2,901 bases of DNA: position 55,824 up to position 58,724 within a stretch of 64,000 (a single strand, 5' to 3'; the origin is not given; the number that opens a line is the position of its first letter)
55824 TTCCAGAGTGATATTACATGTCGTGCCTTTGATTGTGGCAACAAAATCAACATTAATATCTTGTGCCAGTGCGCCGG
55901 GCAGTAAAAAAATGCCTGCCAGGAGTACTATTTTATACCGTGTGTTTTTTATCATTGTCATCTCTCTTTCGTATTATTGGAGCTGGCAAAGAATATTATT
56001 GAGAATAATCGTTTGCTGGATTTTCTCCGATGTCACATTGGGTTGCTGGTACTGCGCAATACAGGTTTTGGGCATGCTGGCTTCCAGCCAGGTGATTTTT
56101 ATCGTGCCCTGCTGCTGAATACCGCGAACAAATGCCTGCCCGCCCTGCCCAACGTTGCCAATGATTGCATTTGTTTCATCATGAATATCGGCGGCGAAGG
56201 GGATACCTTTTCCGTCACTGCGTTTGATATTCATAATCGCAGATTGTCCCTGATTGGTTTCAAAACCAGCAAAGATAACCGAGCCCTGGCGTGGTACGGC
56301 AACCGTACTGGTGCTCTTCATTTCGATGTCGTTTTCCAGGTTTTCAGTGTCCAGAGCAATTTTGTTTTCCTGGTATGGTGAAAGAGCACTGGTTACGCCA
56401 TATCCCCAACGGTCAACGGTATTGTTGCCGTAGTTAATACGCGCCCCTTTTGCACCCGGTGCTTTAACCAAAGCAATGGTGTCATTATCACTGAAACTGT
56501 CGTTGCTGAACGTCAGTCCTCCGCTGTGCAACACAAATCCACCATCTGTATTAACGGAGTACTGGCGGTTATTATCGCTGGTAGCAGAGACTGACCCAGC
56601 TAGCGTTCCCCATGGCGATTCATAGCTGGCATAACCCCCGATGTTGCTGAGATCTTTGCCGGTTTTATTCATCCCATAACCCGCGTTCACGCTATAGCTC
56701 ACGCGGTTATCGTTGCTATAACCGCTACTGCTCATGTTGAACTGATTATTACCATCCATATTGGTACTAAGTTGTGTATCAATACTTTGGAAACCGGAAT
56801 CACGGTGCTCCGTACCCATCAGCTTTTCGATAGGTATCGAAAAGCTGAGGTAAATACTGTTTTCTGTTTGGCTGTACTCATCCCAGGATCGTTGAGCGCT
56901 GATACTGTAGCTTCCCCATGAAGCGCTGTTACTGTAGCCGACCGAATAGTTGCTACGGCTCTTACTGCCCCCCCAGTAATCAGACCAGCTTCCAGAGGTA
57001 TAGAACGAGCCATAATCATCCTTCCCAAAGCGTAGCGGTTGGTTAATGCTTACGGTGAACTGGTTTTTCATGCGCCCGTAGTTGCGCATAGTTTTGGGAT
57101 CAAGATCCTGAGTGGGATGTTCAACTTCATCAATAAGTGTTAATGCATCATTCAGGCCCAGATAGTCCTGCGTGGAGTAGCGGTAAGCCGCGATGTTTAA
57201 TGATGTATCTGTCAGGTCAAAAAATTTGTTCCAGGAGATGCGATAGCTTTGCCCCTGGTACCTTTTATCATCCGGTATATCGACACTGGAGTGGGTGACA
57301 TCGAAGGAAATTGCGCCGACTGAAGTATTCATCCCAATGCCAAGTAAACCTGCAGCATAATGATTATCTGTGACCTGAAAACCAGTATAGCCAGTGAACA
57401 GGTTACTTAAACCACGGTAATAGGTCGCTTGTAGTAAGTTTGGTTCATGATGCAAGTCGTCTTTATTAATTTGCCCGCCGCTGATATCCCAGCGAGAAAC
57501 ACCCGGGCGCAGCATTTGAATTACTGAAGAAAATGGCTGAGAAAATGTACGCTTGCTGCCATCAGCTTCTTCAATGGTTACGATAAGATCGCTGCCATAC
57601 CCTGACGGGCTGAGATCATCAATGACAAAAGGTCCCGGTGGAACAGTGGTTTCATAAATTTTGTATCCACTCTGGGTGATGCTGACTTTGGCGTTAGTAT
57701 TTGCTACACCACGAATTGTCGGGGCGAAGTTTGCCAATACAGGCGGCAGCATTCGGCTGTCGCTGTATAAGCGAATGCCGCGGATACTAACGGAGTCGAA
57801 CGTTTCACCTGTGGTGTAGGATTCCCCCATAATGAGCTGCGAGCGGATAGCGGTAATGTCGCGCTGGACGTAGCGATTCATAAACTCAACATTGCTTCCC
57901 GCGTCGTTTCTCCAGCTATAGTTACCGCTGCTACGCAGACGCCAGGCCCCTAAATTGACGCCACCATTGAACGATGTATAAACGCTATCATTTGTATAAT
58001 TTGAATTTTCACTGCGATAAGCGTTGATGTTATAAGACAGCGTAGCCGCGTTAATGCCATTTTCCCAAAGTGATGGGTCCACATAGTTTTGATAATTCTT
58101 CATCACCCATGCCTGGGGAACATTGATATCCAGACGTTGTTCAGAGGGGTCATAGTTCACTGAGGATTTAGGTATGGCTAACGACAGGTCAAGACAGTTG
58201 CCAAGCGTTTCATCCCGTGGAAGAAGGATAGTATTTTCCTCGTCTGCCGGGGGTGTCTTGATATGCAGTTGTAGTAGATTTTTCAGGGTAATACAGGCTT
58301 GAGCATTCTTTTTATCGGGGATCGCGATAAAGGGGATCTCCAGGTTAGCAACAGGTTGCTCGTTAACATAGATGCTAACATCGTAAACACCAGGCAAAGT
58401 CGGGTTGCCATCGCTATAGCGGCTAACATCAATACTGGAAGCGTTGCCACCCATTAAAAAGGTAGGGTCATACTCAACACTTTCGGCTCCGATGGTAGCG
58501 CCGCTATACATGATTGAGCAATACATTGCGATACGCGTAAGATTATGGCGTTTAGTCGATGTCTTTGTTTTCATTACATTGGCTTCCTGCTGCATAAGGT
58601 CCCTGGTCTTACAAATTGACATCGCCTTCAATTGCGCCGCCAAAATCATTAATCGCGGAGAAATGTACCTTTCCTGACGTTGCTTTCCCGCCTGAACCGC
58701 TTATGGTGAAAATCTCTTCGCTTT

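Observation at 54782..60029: yad chaperone-usher fimbrial operon appears to carry only two minor-subunit genes between yadC and htrE, and the chaperone lacks an obvious ATG start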

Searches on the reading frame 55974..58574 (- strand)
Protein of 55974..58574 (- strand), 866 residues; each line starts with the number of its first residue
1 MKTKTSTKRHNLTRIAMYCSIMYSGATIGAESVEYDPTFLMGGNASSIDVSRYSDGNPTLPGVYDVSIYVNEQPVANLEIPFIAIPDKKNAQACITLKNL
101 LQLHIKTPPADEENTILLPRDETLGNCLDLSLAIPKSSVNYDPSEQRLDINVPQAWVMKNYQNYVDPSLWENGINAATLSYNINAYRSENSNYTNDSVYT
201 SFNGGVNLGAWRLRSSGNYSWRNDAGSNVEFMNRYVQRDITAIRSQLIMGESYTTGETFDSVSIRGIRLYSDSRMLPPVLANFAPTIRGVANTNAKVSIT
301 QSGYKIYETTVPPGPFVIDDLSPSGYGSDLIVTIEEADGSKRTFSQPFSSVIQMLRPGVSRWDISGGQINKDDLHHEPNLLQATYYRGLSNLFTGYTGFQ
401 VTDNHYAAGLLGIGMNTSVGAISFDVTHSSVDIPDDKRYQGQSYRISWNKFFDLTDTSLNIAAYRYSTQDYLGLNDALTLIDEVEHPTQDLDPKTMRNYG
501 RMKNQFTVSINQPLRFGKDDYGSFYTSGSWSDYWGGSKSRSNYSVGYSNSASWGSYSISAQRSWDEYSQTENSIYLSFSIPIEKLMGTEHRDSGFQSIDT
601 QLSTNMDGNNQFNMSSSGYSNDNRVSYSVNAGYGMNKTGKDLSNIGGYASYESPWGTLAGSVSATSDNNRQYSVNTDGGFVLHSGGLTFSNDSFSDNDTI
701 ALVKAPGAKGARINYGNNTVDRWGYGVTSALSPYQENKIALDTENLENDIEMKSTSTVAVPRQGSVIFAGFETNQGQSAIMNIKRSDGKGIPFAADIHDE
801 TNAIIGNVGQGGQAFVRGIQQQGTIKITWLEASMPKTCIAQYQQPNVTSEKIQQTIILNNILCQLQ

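Call 42: find_related_loci(query=window:55974-58574:-, collection=genome_contigs, flank=7000)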
Query window:55974-58574:- (866 aa) in genome_contigs; peptide patterns used: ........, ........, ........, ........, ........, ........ (x = any residue, [..] = any of these).
19 stretches matched a pattern; 1 encode a relative of the query (tblastn E <= 1e-3); 1 distinct loci.
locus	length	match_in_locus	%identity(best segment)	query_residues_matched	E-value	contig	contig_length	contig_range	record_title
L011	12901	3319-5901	76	5-866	0e+0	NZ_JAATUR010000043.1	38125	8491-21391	Escherichia coli strain SCPM-O-B-8794 43length=38125, whole genome shotgun sequence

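Call 59: find_homologous_proteins(query=window:55974-58574:-, max_evalue=1e-100)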
Query window:55974-58574:- (866 aa): 2072 proteins with E <= 1e-100 among 8000 candidates; the best 120 are listed.
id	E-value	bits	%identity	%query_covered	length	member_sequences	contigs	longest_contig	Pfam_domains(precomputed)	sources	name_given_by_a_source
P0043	0.0e+0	1965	100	100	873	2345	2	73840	PF13954.12,PF13953.13,PF00577.27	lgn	-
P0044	0.0e+0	1503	76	100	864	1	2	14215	PF13954.12,PF13953.13,PF00577.27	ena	-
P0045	0.0e+0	1494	75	100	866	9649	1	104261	PF13954.12,PF13953.13,PF00577.27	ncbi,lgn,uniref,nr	ncbi:Yad fimbria usher protein HtrE [Escherichia coli]|uniref:Yad fimbria usher protein HtrE n=1 Tax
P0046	0.0e+0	1493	74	100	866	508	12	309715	PF13954.12,PF13953.13,PF00577.27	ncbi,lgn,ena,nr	ncbi:TPA: outer membrane usher protein [Escherichia coli]|nr:outer membrane usher protein [Escherich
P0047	0.0e+0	1479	73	100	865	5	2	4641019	PF13954.12,PF13953.13,PF00577.27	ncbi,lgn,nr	ncbi:outer membrane usher protein [Escherichia coli]|nr:outer membrane usher protein [Escherichia co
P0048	0.0e+0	1479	73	100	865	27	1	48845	PF13954.12,PF13953.13,PF00577.27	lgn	-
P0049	0.0e+0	1467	74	99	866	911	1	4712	PF13954.12,PF13953.13,PF00577.27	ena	-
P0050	0.0e+0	1466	74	99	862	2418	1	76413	PF13954.12,PF13953.13,PF00577.27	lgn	-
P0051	0.0e+0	1333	77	87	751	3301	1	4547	PF13954.12,PF13953.13,PF00577.27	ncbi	ncbi:TPA: Yad fimbria usher protein HtrE, partial [Escherichia coli]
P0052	0.0e+0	1259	63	98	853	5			PF13954.12,PF13953.13,PF00577.27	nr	nr:outer membrane usher protein [Leminorella richardii]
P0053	0.0e+0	1221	61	98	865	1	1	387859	PF13954.12,PF13953.13,PF00577.27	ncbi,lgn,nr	ncbi:outer membrane usher protein [Salmonella enterica subsp. enterica serovar Kotte]|nr:outer membr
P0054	0.0e+0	1212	72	60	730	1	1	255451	PF13954.12,PF13953.13,PF00577.27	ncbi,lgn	ncbi:outer membrane usher protein [Escherichia coli]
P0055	0.0e+0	1211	62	100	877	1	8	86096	PF13954.12,PF13953.13,PF00577.27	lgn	-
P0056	0.0e+0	1211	62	100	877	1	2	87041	PF13954.12,PF13953.13,PF00577.27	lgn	-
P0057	0.0e+0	1211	62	100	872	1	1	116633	PF13954.12,PF13953.13,PF00577.27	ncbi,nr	ncbi:outer membrane usher protein [Salmonella enterica subsp. salamae]|nr:outer membrane usher prote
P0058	0.0e+0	1211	62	100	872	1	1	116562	PF13954.12,PF13953.13,PF00577.27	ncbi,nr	ncbi:outer membrane usher protein [Salmonella enterica subsp. enterica serovar Muenchen]|nr:outer me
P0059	0.0e+0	1211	62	100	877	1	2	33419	PF13954.12,PF13953.13,PF00577.27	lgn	-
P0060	0.0e+0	1210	62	100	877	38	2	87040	PF13954.12,PF13953.13,PF00577.27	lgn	-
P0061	0.0e+0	1209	62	100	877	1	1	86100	PF13954.12,PF13953.13,PF00577.27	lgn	-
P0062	0.0e+0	1209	62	100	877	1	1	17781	PF13954.12,PF13953.13,PF00577.27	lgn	-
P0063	0.0e+0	1208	62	100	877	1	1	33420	PF13954.12,PF13953.13,PF00577.27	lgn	-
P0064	0.0e+0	1208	62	100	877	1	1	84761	PF13954.12,PF13953.13,PF00577.27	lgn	-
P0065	0.0e+0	1208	62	100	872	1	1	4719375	PF13954.12,PF13953.13,PF00577.27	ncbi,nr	ncbi:outer membrane usher protein [Salmonella enterica subsp. salamae serovar 57:z29:z42]|nr:outer m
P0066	0.0e+0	1207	62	98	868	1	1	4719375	PF13954.12,PF13953.13,PF00577.27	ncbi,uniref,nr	ncbi:outer membrane usher protein [Salmonella enterica]|uniref:outer membrane usher protein n=1 Tax=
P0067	0.0e+0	1206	61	100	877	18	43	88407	PF13954.12,PF13953.13,PF00577.27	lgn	-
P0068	0.0e+0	1206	71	60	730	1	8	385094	PF13954.12,PF13953.13,PF00577.27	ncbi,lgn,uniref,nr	ncbi:TPA: outer membrane usher protein [Escherichia coli]|uniref:outer membrane usher protein n=1 Ta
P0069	0.0e+0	1206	61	100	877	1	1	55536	PF13954.12,PF13953.13,PF00577.27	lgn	-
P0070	0.0e+0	1206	61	100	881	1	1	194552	PF13954.12,PF13953.13,PF00577.27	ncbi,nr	ncbi:outer membrane usher protein [Salmonella enterica]|nr:outer membrane usher protein [Salmonella 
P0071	0.0e+0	1206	60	98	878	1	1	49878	PF13954.12,PF13953.13,PF00577.27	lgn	-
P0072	0.0e+0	1206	71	60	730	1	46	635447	PF13954.12,PF13953.13,PF00577.27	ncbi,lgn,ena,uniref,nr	ncbi:outer membrane usher protein [Escherichia coli]|uniref:outer membrane usher protein n=1 Tax=Esc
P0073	0.0e+0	1206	61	100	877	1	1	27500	PF13954.12,PF13953.13,PF00577.27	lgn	-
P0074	0.0e+0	1205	62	98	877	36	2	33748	PF13954.12,PF13953.13,PF00577.27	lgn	-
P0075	0.0e+0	1205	61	100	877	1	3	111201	PF13954.12,PF13953.13,PF00577.27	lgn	-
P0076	0.0e+0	1205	61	100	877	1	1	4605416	PF13954.12,PF13953.13,PF00577.27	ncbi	-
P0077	0.0e+0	1205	61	100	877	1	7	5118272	PF13954.12,PF13953.13,PF00577.27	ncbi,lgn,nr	ncbi:putative outer membrane usher protein [Salmonella enterica subsp. salamae]|nr:putative outer me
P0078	0.0e+0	1205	61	100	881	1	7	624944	PF13954.12,PF13953.13,PF00577.27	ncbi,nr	ncbi:outer membrane usher protein [Salmonella enterica subsp. salamae]|nr:outer membrane usher prote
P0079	0.0e+0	1205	71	60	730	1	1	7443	PF13954.12,PF13953.13,PF00577.27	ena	-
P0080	0.0e+0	1204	61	100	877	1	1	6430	PF13954.12,PF13953.13,PF00577.27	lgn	-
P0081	0.0e+0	1204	61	100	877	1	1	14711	PF13954.12,PF13953.13,PF00577.27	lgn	-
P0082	0.0e+0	1204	71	60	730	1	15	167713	PF13954.12,PF13953.13,PF00577.27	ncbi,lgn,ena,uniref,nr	ncbi:outer membrane usher protein [Escherichia coli]|uniref:outer membrane usher protein n=1 Tax=Esc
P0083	0.0e+0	1204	61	100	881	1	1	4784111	PF13954.12,PF13953.13,PF00577.27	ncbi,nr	ncbi:outer membrane usher protein [Salmonella enterica subsp. salamae]|nr:outer membrane usher prote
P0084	0.0e+0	1204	61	100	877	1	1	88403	PF13954.12,PF13953.13,PF00577.27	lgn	-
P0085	0.0e+0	1204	61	100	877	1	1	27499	PF13954.12,PF13953.13,PF00577.27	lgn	-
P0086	0.0e+0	1204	71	60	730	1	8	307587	PF13954.12,PF13953.13,PF00577.27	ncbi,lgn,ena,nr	ncbi:outer membrane usher protein [Escherichia coli]|nr:outer membrane usher protein [Escherichia co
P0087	0.0e+0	1204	61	100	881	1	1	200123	PF13954.12,PF13953.13,PF00577.27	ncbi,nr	ncbi:outer membrane usher protein [Salmonella enterica subsp. salamae serovar Sofia]|nr:outer membra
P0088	0.0e+0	1204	71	60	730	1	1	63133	PF13954.12,PF13953.13,PF00577.27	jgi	-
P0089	0.0e+0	1204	61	100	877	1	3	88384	PF13954.12,PF13953.13,PF00577.27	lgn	-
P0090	0.0e+0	1204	61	100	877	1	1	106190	PF13954.12,PF13953.13,PF00577.27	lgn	-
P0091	0.0e+0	1204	61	100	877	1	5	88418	PF13954.12,PF13953.13,PF00577.27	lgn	-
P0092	0.0e+0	1204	61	100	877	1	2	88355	PF13954.12,PF13953.13,PF00577.27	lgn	-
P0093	0.0e+0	1204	61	100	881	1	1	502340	PF13954.12,PF13953.13,PF00577.27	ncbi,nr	ncbi:outer membrane usher protein [Salmonella enterica subsp. salamae]|nr:outer membrane usher prote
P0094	0.0e+0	1204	61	100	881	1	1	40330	PF13954.12,PF13953.13,PF00577.27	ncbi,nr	ncbi:TPA: outer membrane usher protein [Salmonella enterica]|nr:outer membrane usher protein [Salmon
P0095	0.0e+0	1203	61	100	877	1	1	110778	PF13954.12,PF13953.13,PF00577.27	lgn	-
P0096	0.0e+0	1203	61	100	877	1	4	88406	PF13954.12,PF13953.13,PF00577.27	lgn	-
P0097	0.0e+0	1203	61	100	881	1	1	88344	PF13954.12,PF13953.13,PF00577.27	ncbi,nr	ncbi:TPA: outer membrane usher protein [Salmonella enterica subsp. salamae]|nr:outer membrane usher 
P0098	0.0e+0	1203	61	100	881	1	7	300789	PF13954.12,PF13953.13,PF00577.27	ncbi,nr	ncbi:outer membrane usher protein [Salmonella enterica subsp. enterica serovar London]|nr:outer memb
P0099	0.0e+0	1203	61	100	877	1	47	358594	PF13954.12,PF13953.13,PF00577.27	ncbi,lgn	-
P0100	0.0e+0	1203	61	100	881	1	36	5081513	PF13954.12,PF13953.13,PF00577.27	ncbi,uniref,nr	ncbi:outer membrane usher protein [Salmonella enterica subsp. salamae]|uniref:Outer membrane usher p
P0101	0.0e+0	1203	61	100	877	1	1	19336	PF13954.12,PF13953.13,PF00577.27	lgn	-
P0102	0.0e+0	1203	61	100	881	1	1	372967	PF13954.12,PF13953.13,PF00577.27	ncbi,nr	ncbi:outer membrane usher protein [Salmonella enterica]|nr:outer membrane usher protein [Salmonella 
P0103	0.0e+0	1203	61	100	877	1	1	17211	PF13954.12,PF13953.13,PF00577.27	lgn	-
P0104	0.0e+0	1203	61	100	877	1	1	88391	PF13954.12,PF13953.13,PF00577.27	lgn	-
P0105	0.0e+0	1203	61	100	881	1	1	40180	PF13954.12,PF13953.13,PF00577.27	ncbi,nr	ncbi:outer membrane usher protein [Salmonella enterica subsp. salamae]|nr:outer membrane usher prote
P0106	0.0e+0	1203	61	100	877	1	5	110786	PF13954.12,PF13953.13,PF00577.27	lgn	-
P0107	0.0e+0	1203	61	100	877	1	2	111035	PF13954.12,PF13953.13,PF00577.27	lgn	-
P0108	0.0e+0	1203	61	100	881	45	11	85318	PF13954.12,PF13953.13,PF00577.27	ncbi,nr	ncbi:outer membrane usher protein [Salmonella enterica subsp. salamae]|nr:outer membrane usher prote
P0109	0.0e+0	1203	61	100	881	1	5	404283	PF13954.12,PF13953.13,PF00577.27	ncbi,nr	ncbi:TPA: outer membrane usher protein [Salmonella enterica]|nr:outer membrane usher protein [Salmon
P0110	0.0e+0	1203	61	98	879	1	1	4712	PF13954.12,PF13953.13,PF00577.27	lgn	-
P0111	0.0e+0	1203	71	60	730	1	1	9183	PF13954.12,PF13953.13,PF00577.27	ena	-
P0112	0.0e+0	1203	61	100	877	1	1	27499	PF13954.12,PF13953.13,PF00577.27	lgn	-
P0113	0.0e+0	1202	61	100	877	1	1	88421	PF13954.12,PF13953.13,PF00577.27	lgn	-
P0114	0.0e+0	1202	61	100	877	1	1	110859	PF13954.12,PF13953.13,PF00577.27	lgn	-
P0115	0.0e+0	1202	61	100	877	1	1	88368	PF13954.12,PF13953.13,PF00577.27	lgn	-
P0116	0.0e+0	1202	61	100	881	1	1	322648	PF13954.12,PF13953.13,PF00577.27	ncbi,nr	ncbi:outer membrane usher protein [Salmonella enterica subsp. salamae]|nr:outer membrane usher prote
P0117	0.0e+0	1202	61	100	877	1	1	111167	PF13954.12,PF13953.13,PF00577.27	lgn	-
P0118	0.0e+0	1202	61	100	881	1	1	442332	PF13954.12,PF13953.13,PF00577.27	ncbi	ncbi:TPA: outer membrane usher protein [Salmonella enterica]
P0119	0.0e+0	1202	61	100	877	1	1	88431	PF13954.12,PF13953.13,PF00577.27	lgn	-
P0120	0.0e+0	1202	61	100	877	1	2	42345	PF13954.12,PF13953.13,PF00577.27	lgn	-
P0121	0.0e+0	1202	61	100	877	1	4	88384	PF13954.12,PF13953.13,PF00577.27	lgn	-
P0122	0.0e+0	1202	61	100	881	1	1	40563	PF13954.12,PF13953.13,PF00577.27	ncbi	ncbi:TPA: outer membrane usher protein [Salmonella enterica]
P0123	0.0e+0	1202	61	100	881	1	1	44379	PF13954.12,PF13953.13,PF00577.27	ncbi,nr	ncbi:outer membrane usher protein [Salmonella enterica]|nr:outer membrane usher protein [Salmonella 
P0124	0.0e+0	1202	61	100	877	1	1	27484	PF13954.12,PF13953.13,PF00577.27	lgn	-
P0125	0.0e+0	1202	61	100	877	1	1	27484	PF13954.12,PF13953.13,PF00577.27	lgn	-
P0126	0.0e+0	1202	61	100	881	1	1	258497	PF13954.12,PF13953.13,PF00577.27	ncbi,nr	ncbi:TPA: outer membrane usher protein [Salmonella enterica]|nr:outer membrane usher protein [Salmon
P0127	0.0e+0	1202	61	100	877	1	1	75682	PF13954.12,PF13953.13,PF00577.27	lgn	-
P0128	0.0e+0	1202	61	100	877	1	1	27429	PF13954.12,PF13953.13,PF00577.27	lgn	-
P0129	0.0e+0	1202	61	100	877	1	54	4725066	PF13954.12,PF13953.13,PF00577.27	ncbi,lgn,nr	ncbi:putative outer membrane usher protein [Salmonella enterica]|nr:putative outer membrane usher pr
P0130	0.0e+0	1202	61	100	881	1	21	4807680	PF13954.12,PF13953.13,PF00577.27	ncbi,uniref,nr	ncbi:outer membrane usher protein [Salmonella enterica]|uniref:Outer membrane usher protein n=2 Tax=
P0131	0.0e+0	1202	61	100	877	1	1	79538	PF13954.12,PF13953.13,PF00577.27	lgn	-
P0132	0.0e+0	1202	71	60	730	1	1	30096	PF13954.12,PF13953.13,PF00577.27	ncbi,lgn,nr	ncbi:outer membrane usher protein [Escherichia coli]|nr:outer membrane usher protein [Escherichia co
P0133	0.0e+0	1202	61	100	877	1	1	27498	PF13954.12,PF13953.13,PF00577.27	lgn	-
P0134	0.0e+0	1202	61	100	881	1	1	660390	PF13954.12,PF13953.13,PF00577.27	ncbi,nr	ncbi:outer membrane usher protein [Salmonella enterica]|nr:outer membrane usher protein [Salmonella 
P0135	0.0e+0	1202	61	100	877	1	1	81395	PF13954.12,PF13953.13,PF00577.27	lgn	-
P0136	0.0e+0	1202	61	100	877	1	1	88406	PF13954.12,PF13953.13,PF00577.27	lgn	-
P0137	0.0e+0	1202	61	100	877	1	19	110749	PF13954.12,PF13953.13,PF00577.27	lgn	-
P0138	0.0e+0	1202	61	100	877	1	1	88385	PF13954.12,PF13953.13,PF00577.27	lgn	-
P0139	0.0e+0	1202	61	100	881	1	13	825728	PF13954.12,PF13953.13,PF00577.27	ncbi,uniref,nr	ncbi:outer membrane usher protein [Salmonella enterica]|uniref:Outer membrane usher protein n=1 Tax=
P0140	0.0e+0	1202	61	100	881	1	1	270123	PF13954.12,PF13953.13,PF00577.27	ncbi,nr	ncbi:outer membrane usher protein [Salmonella enterica subsp. salamae]|nr:outer membrane usher prote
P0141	0.0e+0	1202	61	98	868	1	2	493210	PF13954.12,PF13953.13,PF00577.27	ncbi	ncbi:TPA: outer membrane usher protein [Salmonella enterica]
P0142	0.0e+0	1202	61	100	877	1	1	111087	PF13954.12,PF13953.13,PF00577.27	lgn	-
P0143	0.0e+0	1202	61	98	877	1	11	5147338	PF13954.12,PF13953.13,PF00577.27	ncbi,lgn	-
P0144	0.0e+0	1202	61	98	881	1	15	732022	PF13954.12,PF13953.13,PF00577.27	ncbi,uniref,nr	ncbi:outer membrane usher protein [Salmonella enterica]|uniref:Outer membrane usher protein n=2 Tax=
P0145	0.0e+0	1202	61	98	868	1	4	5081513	PF13954.12,PF13953.13,PF00577.27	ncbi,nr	ncbi:outer membrane usher protein [Salmonella enterica]|nr:outer membrane usher protein [Salmonella 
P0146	0.0e+0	1202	61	100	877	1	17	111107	PF13954.12,PF13953.13,PF00577.27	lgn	-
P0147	0.0e+0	1202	61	100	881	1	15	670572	PF13954.12,PF13953.13,PF00577.27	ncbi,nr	ncbi:outer membrane usher protein [Salmonella enterica]|nr:outer membrane usher protein [Salmonella 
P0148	0.0e+0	1202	61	100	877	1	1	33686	PF13954.12,PF13953.13,PF00577.27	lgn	-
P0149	0.0e+0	1202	61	100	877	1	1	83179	PF13954.12,PF13953.13,PF00577.27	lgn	-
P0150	0.0e+0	1202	61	100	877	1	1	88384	PF13954.12,PF13953.13,PF00577.27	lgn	-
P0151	0.0e+0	1201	61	100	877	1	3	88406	PF13954.12,PF13953.13,PF00577.27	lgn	-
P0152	0.0e+0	1201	61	100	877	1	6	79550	PF13954.12,PF13953.13,PF00577.27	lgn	-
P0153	0.0e+0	1201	61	100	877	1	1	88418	PF13954.12,PF13953.13,PF00577.27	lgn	-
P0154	0.0e+0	1201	61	100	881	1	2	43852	PF13954.12,PF13953.13,PF00577.27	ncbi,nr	ncbi:outer membrane usher protein [Salmonella enterica subsp. salamae]|nr:outer membrane usher prote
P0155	0.0e+0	1201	61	100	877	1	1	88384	PF13954.12,PF13953.13,PF00577.27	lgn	-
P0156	0.0e+0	1201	61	100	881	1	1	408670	PF13954.12,PF13953.13,PF00577.27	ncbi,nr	ncbi:outer membrane usher protein [Salmonella enterica subsp. salamae]|nr:outer membrane usher prote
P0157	0.0e+0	1201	61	98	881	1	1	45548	PF13954.12,PF13953.13,PF00577.27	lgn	-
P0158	0.0e+0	1201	61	100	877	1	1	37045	PF13954.12,PF13953.13,PF00577.27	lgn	-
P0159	0.0e+0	1201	61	100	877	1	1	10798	PF13954.12,PF13953.13,PF00577.27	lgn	-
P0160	0.0e+0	1201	61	100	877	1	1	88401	PF13954.12,PF13953.13,PF00577.27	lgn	-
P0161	0.0e+0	1201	61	100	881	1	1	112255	PF13954.12,PF13953.13,PF00577.27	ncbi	ncbi:TPA: outer membrane usher protein [Salmonella enterica]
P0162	0.0e+0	1201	61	100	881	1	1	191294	PF13954.12,PF13953.13,PF00577.27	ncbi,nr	ncbi:outer membrane usher protein [Salmonella enterica]|nr:outer membrane usher protein [Salmonella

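Call 60: find_encoding_contigs(protein=P0100, flank=6000, max_places=1)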
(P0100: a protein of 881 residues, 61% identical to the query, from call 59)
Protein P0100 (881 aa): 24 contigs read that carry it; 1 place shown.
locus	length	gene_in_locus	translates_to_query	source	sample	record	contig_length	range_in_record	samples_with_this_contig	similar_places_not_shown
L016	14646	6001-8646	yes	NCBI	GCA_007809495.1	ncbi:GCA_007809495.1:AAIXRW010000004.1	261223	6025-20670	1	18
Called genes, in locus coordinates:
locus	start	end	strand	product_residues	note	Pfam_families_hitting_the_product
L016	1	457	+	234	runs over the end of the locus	PF17746:SfsA_N, PF03749:SfsA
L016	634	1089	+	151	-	PF21157:DksA_N, PF01258:zf-dskA_traR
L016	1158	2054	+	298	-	PF00749:tRNA-synt_1c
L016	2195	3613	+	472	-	PF01743:PolyA_pol, PF12627:PolyA_pol_RNAbd, PF12626:PolyA_pol_arg_C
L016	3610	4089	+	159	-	PF01288:HPPK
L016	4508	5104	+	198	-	-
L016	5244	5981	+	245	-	PF00345:PapD_N, PF02753:PapD_C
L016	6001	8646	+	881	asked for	PF13954:PapC_N, PF00577:Usher, PF13953:PapC_C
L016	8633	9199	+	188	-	PF00419:Fimbrial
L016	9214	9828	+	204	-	PF00419:Fimbrial (weak)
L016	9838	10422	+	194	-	PF00419:Fimbrial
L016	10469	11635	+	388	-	PF00419:Fimbrial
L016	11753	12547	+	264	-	PF02548:Pantoate_transf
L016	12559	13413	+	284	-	PF02569:Pantoate_ligase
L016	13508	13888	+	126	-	PF02261:Asp_decarbox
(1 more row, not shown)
